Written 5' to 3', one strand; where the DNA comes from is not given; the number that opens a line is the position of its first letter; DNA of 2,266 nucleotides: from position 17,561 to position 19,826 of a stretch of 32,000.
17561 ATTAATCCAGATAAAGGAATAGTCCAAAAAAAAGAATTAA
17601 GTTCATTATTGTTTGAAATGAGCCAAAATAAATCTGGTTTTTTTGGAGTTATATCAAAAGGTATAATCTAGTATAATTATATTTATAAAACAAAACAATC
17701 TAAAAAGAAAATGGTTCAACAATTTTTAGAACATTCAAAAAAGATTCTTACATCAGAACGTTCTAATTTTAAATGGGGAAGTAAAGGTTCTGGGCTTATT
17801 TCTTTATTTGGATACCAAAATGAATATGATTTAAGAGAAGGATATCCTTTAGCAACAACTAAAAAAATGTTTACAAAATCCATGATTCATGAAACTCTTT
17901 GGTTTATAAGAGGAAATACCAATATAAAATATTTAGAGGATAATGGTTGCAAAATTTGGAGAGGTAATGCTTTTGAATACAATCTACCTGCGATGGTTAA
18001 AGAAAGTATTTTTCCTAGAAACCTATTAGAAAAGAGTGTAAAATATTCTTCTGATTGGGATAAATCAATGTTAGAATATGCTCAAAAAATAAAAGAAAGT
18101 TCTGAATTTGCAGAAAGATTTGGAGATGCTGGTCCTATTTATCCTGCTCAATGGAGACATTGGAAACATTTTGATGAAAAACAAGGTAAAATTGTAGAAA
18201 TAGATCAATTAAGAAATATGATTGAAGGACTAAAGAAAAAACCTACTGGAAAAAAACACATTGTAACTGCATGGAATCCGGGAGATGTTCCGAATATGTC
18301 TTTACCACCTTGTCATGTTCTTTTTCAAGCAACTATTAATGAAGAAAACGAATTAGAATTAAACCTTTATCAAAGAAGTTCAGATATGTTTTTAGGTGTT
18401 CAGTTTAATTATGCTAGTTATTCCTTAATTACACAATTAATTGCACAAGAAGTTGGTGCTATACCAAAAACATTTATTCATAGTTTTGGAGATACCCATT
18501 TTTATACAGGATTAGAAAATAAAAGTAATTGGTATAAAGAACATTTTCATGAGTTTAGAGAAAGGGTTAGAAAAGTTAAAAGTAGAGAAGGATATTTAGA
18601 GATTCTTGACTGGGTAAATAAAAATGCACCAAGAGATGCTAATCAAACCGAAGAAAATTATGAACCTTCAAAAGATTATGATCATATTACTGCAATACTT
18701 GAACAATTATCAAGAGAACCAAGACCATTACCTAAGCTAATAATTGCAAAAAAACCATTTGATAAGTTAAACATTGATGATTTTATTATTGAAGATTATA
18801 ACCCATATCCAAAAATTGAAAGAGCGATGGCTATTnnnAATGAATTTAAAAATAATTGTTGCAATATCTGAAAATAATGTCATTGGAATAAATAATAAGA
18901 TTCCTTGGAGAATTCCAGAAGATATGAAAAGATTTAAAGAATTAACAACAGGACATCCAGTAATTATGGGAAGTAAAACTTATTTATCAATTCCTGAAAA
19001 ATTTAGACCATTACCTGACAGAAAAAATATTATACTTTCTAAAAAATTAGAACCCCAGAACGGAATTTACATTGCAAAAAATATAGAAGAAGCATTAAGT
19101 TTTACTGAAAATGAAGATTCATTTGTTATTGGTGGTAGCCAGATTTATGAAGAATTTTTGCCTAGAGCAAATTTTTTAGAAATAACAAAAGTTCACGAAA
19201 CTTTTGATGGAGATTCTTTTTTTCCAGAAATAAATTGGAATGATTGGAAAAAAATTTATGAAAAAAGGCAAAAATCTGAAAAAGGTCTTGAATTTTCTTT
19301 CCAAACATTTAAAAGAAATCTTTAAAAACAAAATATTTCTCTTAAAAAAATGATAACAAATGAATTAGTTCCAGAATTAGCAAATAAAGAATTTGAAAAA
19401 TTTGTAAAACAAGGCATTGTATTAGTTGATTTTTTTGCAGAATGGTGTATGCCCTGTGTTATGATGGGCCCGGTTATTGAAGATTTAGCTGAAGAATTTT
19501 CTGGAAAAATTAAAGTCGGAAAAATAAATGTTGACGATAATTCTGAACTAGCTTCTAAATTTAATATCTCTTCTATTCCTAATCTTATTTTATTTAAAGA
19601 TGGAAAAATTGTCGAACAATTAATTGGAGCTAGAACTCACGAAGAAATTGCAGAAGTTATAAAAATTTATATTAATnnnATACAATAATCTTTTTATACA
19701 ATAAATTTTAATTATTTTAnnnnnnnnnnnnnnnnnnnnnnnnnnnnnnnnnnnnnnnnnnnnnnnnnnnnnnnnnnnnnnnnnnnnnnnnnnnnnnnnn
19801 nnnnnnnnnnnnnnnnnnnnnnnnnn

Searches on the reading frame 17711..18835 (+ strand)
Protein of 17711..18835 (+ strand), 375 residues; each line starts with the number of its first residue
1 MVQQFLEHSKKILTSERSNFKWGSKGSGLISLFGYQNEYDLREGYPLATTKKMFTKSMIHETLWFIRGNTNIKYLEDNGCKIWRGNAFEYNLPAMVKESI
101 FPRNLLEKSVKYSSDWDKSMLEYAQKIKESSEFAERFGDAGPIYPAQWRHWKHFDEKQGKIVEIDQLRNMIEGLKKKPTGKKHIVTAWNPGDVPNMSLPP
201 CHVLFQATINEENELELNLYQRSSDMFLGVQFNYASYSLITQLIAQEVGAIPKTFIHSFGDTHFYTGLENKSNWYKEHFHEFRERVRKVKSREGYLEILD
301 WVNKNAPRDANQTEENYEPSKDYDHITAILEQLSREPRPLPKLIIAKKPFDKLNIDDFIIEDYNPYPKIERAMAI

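Call 80: search_protein_families(library=pfam, proteins=[window:17711-18835:+], max_evalue=0.0001)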
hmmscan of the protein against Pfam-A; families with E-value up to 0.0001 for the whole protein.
window:17711-18835:+ (375 aa): 1 family
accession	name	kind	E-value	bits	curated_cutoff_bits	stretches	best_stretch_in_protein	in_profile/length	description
PF00303.24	Thymidylat_synt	-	1e-83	281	24.3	1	3-375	1-266/266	Thymidylate synthase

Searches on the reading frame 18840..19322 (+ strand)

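Call 80: search_protein_families(library=pfam, proteins=[window:18840-19322:+], max_evalue=0.0001)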
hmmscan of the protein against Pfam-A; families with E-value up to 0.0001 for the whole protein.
window:18840-19322:+ (161 aa): 1 family
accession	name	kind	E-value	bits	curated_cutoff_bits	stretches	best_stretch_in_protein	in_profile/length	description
PF00186.24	DHFR_1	-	2.9e-53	180.3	25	1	3-159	2-159/159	Dihydrofolate reductase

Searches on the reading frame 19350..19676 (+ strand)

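Call 81: search_protein_families(library=pfam, proteins=[window:19350-19676:+], max_evalue=0.0001)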
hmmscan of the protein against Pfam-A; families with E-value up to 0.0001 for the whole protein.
window:19350-19676:+ (109 aa): 5 families
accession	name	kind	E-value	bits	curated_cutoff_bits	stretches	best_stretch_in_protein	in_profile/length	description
PF00085.26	Thioredoxin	-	7.5e-30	103.4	23.5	1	9-105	4-102/103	Thioredoxin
PF13098.12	Thioredoxin_2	-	1.9e-07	31.8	27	1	23-103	7-103/104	Thioredoxin-like domain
PF13905.12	Thioredoxin_8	-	2e-06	28.5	27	0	23-62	3-44/94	Thioredoxin-like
PF14595.12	Thioredoxin_9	-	1.5e-05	25.4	25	1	12-85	32-107/129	Thioredoxin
PF07449.17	HyaE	-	2e-05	25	22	1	41-96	48-104/108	Hydrogenase-1 expression protein HyaE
